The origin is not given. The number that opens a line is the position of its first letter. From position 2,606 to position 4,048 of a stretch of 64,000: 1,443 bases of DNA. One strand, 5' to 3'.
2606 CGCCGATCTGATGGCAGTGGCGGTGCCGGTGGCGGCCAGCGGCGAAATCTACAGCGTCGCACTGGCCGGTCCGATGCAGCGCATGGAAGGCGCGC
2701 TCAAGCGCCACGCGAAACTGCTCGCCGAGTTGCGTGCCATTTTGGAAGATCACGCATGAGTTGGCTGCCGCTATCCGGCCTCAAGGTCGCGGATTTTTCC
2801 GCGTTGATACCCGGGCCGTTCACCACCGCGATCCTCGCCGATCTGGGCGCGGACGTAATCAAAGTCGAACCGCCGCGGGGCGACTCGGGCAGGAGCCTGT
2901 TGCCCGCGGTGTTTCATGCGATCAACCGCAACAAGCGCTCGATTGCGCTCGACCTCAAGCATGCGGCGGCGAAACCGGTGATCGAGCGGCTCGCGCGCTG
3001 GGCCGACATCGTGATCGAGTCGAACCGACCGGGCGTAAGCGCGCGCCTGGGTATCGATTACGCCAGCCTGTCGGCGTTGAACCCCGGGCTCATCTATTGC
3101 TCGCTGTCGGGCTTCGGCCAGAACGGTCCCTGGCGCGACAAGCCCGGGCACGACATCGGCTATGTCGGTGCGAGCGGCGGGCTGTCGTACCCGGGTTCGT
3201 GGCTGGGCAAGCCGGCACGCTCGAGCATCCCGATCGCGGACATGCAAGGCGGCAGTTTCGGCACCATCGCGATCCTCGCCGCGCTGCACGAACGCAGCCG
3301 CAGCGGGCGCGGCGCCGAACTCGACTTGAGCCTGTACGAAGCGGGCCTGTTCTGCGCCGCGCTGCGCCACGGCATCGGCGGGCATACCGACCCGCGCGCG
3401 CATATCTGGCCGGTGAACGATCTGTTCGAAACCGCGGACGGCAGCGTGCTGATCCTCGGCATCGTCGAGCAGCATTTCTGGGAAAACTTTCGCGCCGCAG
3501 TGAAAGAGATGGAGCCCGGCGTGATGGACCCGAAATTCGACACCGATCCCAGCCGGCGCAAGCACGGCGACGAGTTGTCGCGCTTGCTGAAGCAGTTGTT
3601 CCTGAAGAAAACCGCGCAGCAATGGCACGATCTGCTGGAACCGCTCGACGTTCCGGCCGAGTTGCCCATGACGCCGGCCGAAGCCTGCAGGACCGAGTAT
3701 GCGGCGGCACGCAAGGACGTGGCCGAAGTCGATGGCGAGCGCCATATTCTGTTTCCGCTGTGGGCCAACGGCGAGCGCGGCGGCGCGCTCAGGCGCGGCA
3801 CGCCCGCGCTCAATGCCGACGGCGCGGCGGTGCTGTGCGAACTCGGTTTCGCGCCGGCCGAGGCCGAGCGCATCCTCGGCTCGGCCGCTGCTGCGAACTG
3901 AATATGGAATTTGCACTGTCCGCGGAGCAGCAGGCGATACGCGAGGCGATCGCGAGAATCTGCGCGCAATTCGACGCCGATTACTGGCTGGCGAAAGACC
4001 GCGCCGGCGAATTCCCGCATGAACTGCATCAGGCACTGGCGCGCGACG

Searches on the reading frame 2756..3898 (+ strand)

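Call 35: search_protein_families(library=pfam, proteins=[window:2756-3898:+], max_evalue=0.00001)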
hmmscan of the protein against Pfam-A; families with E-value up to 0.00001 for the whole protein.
window:2756-3898:+ (381 aa): 1 family
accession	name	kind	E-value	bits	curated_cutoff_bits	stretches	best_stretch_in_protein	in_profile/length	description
PF02515.22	CoA_transf_3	-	1.6e-92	310.9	23.3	1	6-355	1-365/366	CoA-transferase family III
